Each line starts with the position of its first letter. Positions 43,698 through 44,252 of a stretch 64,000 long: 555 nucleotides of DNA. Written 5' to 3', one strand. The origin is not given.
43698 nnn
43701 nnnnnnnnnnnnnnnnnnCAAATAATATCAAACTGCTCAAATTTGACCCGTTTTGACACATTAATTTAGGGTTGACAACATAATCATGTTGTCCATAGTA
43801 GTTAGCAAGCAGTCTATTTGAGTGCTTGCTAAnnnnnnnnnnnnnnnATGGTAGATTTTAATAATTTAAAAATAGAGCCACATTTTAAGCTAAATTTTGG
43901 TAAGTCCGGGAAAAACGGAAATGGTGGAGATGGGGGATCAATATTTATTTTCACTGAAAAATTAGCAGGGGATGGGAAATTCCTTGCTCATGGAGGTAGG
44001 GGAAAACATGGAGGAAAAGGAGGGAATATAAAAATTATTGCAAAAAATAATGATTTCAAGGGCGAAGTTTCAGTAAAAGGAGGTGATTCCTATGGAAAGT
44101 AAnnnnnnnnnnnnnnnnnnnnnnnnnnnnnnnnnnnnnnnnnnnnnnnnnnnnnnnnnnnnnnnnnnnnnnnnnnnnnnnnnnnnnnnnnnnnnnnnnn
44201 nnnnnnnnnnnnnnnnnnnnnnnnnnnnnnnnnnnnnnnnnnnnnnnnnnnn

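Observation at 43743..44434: Two overlapping small genes with identical SDs behind a doubly palindromic promoter (TA-like or novel effector module)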

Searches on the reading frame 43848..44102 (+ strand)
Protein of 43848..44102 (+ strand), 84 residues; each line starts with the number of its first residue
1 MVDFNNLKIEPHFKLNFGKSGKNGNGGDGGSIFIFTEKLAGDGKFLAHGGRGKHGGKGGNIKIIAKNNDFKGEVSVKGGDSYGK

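Call 3: search_protein_families(library=pfam, proteins=[window:43848-44102:+], max_evalue=1)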
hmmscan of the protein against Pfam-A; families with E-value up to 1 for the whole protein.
window:43848-44102:+ (84 aa): 0 families

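Call 7: find_homologous_proteins(query=window:43848-44102:+, max_evalue=0.01)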
Query window:43848-44102:+ (84 aa): 5 proteins with E <= 0.01 among 33 candidates.
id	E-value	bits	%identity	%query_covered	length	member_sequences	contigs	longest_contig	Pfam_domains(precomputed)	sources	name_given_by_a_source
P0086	1.2e-45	171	100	100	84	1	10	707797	-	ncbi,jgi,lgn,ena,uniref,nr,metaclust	ncbi:MAG: hypothetical protein UV74_C0013G0286 [Candidatus Woesebacteria bacterium GW2011_GWB1_43_14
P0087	9.9e-32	127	80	100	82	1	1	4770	-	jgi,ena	-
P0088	2.8e-28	116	72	96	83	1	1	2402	-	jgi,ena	-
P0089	1.6e-26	110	70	96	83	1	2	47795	-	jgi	jgi:hypothetical protein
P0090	1.7e-23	100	67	94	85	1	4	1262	-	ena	-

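Call 10: find_encoding_contigs(protein=P0089, flank=4000, max_places=3)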
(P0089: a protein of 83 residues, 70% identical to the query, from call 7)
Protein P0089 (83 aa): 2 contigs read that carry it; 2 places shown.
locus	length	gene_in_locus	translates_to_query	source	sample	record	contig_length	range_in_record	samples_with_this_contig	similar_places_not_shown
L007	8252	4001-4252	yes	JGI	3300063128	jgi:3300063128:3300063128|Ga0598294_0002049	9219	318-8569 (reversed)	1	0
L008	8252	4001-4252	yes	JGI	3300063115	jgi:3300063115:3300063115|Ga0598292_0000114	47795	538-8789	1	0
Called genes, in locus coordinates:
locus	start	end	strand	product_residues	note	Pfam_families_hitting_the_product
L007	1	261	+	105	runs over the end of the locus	-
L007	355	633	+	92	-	-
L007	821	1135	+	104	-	PF03819:MazG, PF12643:MazG-like (weak)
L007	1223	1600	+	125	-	-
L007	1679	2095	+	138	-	-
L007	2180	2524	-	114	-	-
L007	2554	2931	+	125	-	-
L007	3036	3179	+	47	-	-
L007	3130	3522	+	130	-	-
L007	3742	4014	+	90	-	-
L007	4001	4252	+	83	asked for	-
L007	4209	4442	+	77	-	PF07411:DUF1508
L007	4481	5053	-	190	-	PF00565:SNase (weak)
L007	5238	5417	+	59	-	-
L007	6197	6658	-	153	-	-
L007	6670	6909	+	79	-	-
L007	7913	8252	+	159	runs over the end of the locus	PF00961:LAGLIDADG_1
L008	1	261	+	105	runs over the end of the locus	-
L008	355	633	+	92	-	-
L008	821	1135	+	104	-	PF03819:MazG, PF12643:MazG-like (weak)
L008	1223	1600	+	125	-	-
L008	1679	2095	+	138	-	-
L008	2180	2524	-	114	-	-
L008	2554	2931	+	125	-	-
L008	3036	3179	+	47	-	-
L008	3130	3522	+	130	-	-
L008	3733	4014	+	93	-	-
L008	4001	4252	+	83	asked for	-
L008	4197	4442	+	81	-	PF07411:DUF1508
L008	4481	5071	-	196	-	PF00565:SNase (weak)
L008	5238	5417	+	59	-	-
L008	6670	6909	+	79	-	-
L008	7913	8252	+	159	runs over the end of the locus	PF00961:LAGLIDADG_1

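Call 15: search_protein_families(library=padloc, proteins=[window:43848-44102:+], max_evalue=1)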
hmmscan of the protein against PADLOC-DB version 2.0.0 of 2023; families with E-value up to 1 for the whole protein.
window:43848-44102:+ (84 aa): 0 families

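Call 16: search_protein_families(library=phrogs, proteins=[window:43848-44102:+], max_evalue=1)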
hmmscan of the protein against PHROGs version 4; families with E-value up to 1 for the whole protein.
window:43848-44102:+ (84 aa): 1 family
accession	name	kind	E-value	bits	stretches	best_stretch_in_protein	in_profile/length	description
phrog_13336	-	unknown function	0.0012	19.3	1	19-71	66-119/339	-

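Call 17: search_protein_families(library=ncbifam, proteins=[window:43848-44102:+], max_evalue=1)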
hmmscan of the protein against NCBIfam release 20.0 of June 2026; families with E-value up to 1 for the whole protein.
window:43848-44102:+ (84 aa): 1 family
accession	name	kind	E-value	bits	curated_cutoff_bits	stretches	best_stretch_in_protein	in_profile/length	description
NF047640.1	gliding_AgmC_N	equivalog_domain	0.15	10.9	275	1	20-79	303-371/412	adventurous gliding motility protein AgmC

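Call 31: find_encoding_contigs(protein=P0087, flank=4000, max_places=3)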
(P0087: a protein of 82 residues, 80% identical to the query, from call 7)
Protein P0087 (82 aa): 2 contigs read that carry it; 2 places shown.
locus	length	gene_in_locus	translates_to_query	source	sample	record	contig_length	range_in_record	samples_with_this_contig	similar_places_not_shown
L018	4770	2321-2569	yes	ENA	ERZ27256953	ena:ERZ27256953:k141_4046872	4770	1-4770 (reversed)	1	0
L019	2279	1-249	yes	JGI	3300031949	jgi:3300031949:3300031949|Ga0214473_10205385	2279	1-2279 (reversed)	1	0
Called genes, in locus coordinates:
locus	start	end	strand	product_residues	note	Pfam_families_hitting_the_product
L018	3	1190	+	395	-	?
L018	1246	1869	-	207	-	PF06114:Peptidase_M78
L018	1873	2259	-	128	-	-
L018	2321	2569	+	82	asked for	-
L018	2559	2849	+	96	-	-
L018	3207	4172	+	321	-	-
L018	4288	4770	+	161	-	?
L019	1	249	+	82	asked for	?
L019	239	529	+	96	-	-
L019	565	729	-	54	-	-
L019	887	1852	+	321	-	-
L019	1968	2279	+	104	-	?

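Call 32: find_encoding_contigs(protein=P0088, flank=4000, max_places=3)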
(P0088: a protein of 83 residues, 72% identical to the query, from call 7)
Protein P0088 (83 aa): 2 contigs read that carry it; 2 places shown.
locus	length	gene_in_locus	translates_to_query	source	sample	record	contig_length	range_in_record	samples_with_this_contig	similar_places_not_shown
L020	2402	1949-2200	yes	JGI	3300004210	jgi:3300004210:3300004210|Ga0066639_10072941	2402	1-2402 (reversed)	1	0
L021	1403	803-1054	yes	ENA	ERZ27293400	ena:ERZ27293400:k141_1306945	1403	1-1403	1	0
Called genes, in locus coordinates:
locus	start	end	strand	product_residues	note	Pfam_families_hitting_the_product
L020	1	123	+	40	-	?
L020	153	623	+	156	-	-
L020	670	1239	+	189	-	PF00561:Abhydrolase_1 (weak), PF06821:Ser_hydrolase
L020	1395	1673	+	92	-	-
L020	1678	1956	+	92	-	-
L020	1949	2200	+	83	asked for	-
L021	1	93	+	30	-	?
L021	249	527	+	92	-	-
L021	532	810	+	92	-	-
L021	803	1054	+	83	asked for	-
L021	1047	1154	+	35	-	-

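Call 42: search_protein_families(library=pfam, proteins=[L018:1873-2259:-, L018:3207-4172:+, L008:3733-4014:+], max_evalue=0.1)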
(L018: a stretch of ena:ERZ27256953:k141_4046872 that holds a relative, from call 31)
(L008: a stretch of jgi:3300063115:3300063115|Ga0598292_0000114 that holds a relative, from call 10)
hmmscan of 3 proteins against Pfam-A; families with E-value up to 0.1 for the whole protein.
L018:1873-2259:- (128 aa): 3 families
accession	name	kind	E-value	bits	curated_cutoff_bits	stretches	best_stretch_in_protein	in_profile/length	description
PF13560.12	HTH_31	-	3.9e-06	27.5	27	1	12-67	2-56/64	Helix-turn-helix domain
PF01381.28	HTH_3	-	2.5e-05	24.7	23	1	17-67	2-50/55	Helix-turn-helix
PF12844.13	HTH_19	-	0.017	15.4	30.2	1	13-47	1-35/64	Helix-turn-helix domain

L018:3207-4172:+ (321 aa): 2 families
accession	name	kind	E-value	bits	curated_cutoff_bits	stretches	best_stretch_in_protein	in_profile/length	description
PF00149.33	Metallophos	-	0.00063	20.7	21.5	1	71-239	3-190/191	Calcineurin-like phosphoesterase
PF12850.12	Metallophos_2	-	0.045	14.2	27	0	154-243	53-120/154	Calcineurin-like phosphoesterase superfamily domain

L008:3733-4014:+ (93 aa): 0 families

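Call 43: search_protein_representatives(alignment_id=A2)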
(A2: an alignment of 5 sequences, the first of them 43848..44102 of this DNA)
Query: 5 sequences, 83 profile positions. Proteins with E-value up to 0.001 (for the whole library): 191; up to 1e-10: 43; up to 1e-30: 0. The best 150 are listed.
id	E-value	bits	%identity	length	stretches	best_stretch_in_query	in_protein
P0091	1.9e-25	104.9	-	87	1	1-82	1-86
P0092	1.7e-24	101.9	-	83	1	1-82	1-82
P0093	7.3e-24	99.8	-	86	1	1-80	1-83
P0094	9.2e-24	99.5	-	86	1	1-81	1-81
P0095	3.5e-23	97.6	-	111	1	1-81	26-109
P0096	4.8e-21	90.8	-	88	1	1-81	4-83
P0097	1.9e-20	88.8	-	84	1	1-81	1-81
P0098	6.1e-20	87.2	-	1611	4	16-81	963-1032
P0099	6.3e-20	87.2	-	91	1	1-81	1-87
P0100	8.7e-20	86.7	-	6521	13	26-81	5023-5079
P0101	4.3e-19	84.5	-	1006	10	19-82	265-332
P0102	6.0e-18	80.9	-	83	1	1-81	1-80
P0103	6.7e-16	74.3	-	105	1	19-81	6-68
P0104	7.5e-15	70.9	-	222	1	5-82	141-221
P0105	1.1e-14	70.5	-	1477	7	23-80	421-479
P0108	3.8e-14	68.7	-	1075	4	22-81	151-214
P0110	8.4e-14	67.6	-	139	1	19-81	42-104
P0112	8.9e-14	67.5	-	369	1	19-81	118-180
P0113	1.2e-13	67.1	-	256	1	19-80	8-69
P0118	2.8e-12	62.7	-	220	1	18-82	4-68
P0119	3.8e-12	62.3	-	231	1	23-81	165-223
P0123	7.0e-12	61.4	-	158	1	22-82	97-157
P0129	3.1e-11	59.4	-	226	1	18-81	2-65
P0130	3.4e-11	59.2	-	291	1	20-81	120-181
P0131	6.2e-11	58.4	-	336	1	19-81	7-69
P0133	1.0e-10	57.7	-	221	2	24-81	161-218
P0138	4.2e-10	55.7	-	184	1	24-81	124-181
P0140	7.6e-10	54.9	-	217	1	24-81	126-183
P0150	3.4e-09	52.8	-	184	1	25-82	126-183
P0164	1.3e-07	47.8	-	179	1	25-81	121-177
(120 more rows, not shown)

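Call 45: search_protein_families(library=pfam, proteins=[P0098, P0101, P0108, P0112, P0130, P0131, P0104, P0119, P0105, P0113], max_evalue=0.01)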
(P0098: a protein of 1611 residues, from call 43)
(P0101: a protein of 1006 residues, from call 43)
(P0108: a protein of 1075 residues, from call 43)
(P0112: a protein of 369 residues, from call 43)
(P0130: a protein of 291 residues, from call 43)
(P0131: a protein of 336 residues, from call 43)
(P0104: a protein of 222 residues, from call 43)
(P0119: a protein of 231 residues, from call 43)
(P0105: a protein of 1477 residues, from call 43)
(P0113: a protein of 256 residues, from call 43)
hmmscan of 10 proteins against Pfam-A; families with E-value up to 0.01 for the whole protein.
P0098 (1611 aa): 0 families

P0101 (1006 aa): 3 families
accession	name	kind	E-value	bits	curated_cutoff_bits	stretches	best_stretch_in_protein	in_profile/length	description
PF11614.14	FixG_C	-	2.8e-08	34.4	25.6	1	687-766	34-113/119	IG-like fold at C-terminal of FixG, putative oxidoreductase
PF06280.18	fn3_5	-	0.0028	18.8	27.6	0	797-859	13-83/112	Fn3-like domain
PF22544.2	HYDIN_VesB_CFA65-like_Ig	-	0.0028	18.3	25.5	0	679-739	14-75/100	HYDIN/CFA65/VesB-like, Ig-like domain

P0108 (1075 aa): 0 families

P0112 (369 aa): 1 family
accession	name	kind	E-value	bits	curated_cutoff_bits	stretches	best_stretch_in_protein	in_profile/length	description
PF12698.13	ABC2_membrane_3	-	0.0073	15.9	31.6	1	218-314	4-105/347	ABC-2 family transporter protein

P0130 (291 aa): 0 families

P0131 (336 aa): 1 family
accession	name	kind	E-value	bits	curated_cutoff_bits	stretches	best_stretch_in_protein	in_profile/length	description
PF06781.17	CrgA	-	0.0044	17.6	24.8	1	144-184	18-59/89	Cell division protein CrgA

P0104 (222 aa): 3 families
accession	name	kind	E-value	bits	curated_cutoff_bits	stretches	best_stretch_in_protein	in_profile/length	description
PF01844.29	HNH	-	1.8e-09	38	21.4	1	24-55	6-42/47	HNH endonuclease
PF13391.12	HNH_2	-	3.2e-05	24.1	21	1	22-59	4-60/66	HNH endonuclease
PF14279.12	HNH_5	-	0.0069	16.7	27.5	0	26-65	12-51/56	HNH endonuclease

P0119 (231 aa): 3 families
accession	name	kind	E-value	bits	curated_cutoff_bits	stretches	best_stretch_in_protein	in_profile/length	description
PF01844.29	HNH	-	2.3e-08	34.5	21.4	1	19-55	1-41/47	HNH endonuclease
PF14279.12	HNH_5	-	8.2e-06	26.1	27.5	1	27-65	12-50/56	HNH endonuclease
PF13391.12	HNH_2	-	0.00044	20.5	21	1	20-59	4-59/66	HNH endonuclease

P0105 (1477 aa): 0 families

P0113 (256 aa): 1 family
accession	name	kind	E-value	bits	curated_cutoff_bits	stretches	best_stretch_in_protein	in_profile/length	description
PF01102.23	Glycophorin_A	-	0.0058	17.3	30.1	0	51-161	30-112/114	Glycophorin A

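Call 49: predict_structure(alignment_id=A2)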
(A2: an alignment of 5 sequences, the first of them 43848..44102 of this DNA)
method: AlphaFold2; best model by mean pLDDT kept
length: 84 residues; sequences in the alignment: 5
mean_pLDDT: 65.3   pTM: 0.52
mean pLDDT of the five models: 65.3, 64.3, 63.1, 62.8, 56.9
residues with pLDDT >= 90: 0; 70-90: 51; 50-70: 7; < 50: 26
segments of 3 or more residues with pLDDT < 50: 1-26
pLDDT, mean of each block of 10 residues (from residue 1): 37 40 51 79 79 74 82 81 70
secondary structure, 60 per line:
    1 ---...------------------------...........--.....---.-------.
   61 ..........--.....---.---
elements in order: E31-41 E44-48 E60-70 E73-77

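Call 52: find_related_loci(query=A2, collection=genome_contigs, flank=3000)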
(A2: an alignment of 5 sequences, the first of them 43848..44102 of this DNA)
Query A2 (84 aa) in genome_contigs; peptide patterns used: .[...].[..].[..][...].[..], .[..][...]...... (x = any residue, [..] = any of these).
161 stretches matched a pattern; 1 encode a relative of the query (tblastn E <= 1e-3); 1 distinct loci.
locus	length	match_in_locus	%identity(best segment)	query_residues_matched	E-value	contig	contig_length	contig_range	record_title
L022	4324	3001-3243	69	1-81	3e-20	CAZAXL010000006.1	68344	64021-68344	MAG TPA_asm: uncultured Gammaproteobacteria bacterium isolate SRP062349_co2_103 genome assembly, contig: NODE_256_length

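Call 54: find_related_loci(query=A2, collection=metagenome_contigs, flank=3000)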
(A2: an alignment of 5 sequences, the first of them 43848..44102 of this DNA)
Query A2 (84 aa) in metagenome_contigs; peptide patterns used: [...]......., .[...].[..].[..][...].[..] (x = any residue, [..] = any of these).
494 stretches matched a pattern; 4 encode a relative of the query (tblastn E <= 1e-3); 4 distinct loci.
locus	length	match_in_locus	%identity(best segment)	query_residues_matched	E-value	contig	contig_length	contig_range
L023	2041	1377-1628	92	1-84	1e-29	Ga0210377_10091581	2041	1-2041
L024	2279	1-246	80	1-84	2e-29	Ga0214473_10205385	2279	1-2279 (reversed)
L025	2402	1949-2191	72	1-81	5e-27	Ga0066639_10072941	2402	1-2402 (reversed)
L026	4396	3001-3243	69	1-81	8e-20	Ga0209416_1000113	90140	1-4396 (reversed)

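Call 64: find_encoding_contigs(protein=P0093, flank=3500, max_places=2)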
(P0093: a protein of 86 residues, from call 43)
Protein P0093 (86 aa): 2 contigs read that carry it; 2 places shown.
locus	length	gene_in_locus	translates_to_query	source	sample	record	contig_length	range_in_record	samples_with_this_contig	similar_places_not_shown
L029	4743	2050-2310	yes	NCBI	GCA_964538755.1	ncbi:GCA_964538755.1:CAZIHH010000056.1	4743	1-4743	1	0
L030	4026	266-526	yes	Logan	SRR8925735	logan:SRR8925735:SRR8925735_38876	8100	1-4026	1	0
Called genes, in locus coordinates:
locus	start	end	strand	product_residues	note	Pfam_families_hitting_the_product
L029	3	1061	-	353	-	?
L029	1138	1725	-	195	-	-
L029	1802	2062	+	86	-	-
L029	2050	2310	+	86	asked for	-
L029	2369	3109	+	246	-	PF01844:HNH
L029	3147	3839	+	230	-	PF12705:PDDEXK_1 (weak)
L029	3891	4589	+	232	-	-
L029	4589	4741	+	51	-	?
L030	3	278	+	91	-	?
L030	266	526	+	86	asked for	-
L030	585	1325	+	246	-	PF01844:HNH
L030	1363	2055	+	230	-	PF12705:PDDEXK_1 (weak)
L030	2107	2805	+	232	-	-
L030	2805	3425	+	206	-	-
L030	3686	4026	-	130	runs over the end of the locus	-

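Call 65: find_encoding_contigs(protein=P0095, flank=3500, max_places=2)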
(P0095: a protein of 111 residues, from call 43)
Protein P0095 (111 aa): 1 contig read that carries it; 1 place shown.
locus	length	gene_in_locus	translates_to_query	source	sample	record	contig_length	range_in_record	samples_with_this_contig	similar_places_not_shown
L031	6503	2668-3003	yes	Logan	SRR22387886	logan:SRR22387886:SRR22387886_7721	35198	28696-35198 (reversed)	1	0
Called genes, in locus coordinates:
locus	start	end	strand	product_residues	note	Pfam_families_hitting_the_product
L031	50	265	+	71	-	PF13560:HTH_31 (weak), PF13443:HTH_26 (weak), PF01381:HTH_3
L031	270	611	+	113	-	-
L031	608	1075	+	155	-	-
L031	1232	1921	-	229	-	PF02086:MethyltransfD12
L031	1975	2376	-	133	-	PF00717:Peptidase_S24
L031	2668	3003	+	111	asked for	-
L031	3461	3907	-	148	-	PF06114:Peptidase_M78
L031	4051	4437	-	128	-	-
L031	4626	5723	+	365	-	PF09903:DUF2130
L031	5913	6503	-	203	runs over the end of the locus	-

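Call 68: find_related_loci(query=A2, collection=viral_contigs, flank=4000)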
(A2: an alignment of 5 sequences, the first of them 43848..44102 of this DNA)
Query A2 (84 aa) in viral_contigs; peptide patterns used: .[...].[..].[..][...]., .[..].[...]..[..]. (x = any residue, [..] = any of these).
92 stretches matched a pattern, but none encodes a relative of the query by tblastn (E <= 1e-3).
